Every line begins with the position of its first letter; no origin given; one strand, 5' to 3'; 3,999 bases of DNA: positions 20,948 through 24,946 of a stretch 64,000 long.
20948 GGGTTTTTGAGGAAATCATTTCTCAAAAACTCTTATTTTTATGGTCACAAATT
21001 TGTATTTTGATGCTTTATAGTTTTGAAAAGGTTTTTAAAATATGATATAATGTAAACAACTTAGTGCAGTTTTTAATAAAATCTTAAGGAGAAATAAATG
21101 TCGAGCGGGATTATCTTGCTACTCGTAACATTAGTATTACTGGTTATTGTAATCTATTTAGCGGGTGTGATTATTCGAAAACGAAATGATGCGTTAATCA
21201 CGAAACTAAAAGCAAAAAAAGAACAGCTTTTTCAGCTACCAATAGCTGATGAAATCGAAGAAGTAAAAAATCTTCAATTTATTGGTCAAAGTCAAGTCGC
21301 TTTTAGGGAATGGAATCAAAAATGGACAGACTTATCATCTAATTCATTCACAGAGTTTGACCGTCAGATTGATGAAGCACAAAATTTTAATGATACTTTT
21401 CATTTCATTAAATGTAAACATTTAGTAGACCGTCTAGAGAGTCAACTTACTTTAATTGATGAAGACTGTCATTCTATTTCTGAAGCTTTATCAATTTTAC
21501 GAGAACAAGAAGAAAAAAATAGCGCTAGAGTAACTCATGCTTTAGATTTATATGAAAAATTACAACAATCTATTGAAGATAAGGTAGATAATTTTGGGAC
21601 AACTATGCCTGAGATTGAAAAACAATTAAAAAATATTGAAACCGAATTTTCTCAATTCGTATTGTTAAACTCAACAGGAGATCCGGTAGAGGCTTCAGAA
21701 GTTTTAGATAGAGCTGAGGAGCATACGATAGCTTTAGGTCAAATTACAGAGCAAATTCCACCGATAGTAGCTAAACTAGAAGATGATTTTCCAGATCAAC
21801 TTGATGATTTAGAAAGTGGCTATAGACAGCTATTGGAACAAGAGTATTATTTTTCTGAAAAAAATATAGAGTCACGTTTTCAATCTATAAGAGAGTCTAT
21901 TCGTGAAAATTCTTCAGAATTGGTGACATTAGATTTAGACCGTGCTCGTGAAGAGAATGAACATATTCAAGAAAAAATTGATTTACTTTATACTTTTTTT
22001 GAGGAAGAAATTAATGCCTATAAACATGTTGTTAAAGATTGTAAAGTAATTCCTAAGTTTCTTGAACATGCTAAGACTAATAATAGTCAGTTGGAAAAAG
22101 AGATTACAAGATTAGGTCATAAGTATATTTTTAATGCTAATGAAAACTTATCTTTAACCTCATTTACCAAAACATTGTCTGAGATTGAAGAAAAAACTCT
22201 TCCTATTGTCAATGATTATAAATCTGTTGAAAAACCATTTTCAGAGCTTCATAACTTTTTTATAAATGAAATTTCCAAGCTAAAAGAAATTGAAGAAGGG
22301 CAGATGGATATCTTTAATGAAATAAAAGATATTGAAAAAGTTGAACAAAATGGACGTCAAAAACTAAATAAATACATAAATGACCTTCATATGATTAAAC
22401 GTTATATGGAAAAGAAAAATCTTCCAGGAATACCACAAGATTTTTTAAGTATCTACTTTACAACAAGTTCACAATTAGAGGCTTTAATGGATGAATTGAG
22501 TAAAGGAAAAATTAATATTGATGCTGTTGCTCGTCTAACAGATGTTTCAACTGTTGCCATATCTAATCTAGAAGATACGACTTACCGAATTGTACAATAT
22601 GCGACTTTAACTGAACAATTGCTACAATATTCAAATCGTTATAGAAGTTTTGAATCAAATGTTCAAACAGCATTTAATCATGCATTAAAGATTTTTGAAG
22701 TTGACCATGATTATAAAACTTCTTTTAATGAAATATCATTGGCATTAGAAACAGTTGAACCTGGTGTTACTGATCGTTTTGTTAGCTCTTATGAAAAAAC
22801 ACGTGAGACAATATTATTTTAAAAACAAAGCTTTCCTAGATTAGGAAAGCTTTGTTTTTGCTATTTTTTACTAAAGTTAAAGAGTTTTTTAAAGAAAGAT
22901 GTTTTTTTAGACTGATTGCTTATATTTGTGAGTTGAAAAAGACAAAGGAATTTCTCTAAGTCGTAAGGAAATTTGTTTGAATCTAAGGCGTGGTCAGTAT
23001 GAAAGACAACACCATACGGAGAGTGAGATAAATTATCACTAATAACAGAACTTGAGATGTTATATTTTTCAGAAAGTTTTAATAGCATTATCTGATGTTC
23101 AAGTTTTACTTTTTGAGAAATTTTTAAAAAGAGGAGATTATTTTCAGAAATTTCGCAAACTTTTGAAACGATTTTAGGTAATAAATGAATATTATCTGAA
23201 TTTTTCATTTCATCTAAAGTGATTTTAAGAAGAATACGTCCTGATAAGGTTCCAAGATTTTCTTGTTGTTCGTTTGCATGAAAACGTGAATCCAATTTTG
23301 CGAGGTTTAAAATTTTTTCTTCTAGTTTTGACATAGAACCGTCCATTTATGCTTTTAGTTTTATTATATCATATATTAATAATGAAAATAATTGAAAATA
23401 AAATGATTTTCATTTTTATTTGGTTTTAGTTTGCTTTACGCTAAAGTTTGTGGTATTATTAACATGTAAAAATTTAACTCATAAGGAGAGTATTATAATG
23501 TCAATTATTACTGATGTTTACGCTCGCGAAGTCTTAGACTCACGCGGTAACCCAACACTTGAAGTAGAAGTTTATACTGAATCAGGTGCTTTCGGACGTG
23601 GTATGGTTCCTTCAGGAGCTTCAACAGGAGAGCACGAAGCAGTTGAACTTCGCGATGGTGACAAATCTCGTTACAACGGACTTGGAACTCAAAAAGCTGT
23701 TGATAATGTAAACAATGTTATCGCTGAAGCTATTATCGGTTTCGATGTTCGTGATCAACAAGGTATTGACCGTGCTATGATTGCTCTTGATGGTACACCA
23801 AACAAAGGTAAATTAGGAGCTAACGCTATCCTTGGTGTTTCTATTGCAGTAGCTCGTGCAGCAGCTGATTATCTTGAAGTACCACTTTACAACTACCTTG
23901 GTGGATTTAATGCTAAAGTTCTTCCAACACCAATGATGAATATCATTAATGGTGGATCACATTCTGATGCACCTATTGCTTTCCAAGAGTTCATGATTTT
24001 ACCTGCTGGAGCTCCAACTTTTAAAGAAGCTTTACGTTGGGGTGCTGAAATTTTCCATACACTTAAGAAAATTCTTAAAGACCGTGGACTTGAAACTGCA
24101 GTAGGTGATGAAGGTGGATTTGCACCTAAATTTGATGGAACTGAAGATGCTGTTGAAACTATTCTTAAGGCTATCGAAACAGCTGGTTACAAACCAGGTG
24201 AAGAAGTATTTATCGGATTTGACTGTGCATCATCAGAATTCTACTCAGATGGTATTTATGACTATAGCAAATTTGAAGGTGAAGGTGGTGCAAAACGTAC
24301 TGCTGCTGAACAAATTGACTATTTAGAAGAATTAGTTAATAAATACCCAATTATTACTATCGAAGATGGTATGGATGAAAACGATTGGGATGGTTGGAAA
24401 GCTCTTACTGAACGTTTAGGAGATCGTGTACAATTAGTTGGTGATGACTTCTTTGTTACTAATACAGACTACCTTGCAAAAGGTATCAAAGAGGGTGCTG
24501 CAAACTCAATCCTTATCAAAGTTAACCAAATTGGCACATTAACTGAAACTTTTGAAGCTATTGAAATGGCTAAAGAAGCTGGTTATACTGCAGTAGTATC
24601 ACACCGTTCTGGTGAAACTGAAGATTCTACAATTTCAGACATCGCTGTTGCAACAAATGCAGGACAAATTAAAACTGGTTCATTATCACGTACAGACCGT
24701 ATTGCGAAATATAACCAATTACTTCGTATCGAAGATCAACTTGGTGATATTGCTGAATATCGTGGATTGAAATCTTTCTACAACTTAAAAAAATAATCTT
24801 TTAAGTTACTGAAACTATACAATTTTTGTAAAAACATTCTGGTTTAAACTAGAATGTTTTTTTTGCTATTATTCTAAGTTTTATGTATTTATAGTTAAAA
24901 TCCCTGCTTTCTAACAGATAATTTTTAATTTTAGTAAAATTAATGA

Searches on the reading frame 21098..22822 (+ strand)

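Call 39: search_protein_families(library=pfam, proteins=[window:21098-22822:+], max_evalue=0.00001)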
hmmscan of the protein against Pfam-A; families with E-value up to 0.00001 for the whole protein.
window:21098-22822:+ (574 aa): 1 family
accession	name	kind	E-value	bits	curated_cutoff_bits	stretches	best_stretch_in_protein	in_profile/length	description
PF06160.17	EzrA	-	5.9e-178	593.1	39.6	1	9-565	2-557/557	Septation ring formation regulator, EzrA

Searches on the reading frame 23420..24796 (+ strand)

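Call 39: search_protein_families(library=pfam, proteins=[window:23420-24796:+], max_evalue=0.00001)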
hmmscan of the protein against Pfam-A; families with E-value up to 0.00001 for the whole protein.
window:23420-24796:+ (458 aa): 4 families
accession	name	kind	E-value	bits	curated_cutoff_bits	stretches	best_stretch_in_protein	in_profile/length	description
PF00113.28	Enolase_C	-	1.7e-130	435.1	21.5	1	166-454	2-294/296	Enolase, C-terminal TIM barrel domain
PF03952.21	Enolase_N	-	1.4e-61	206.9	35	1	30-160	1-131/131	Enolase, N-terminal domain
PF07476.17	MAAL_C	-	3.1e-07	30.3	27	1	299-417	96-221/249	Methylaspartate ammonia-lyase C-terminus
PF13378.12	MR_MLE_C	-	9.1e-06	26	29.4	0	285-394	55-153/219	Enolase C-terminal domain-like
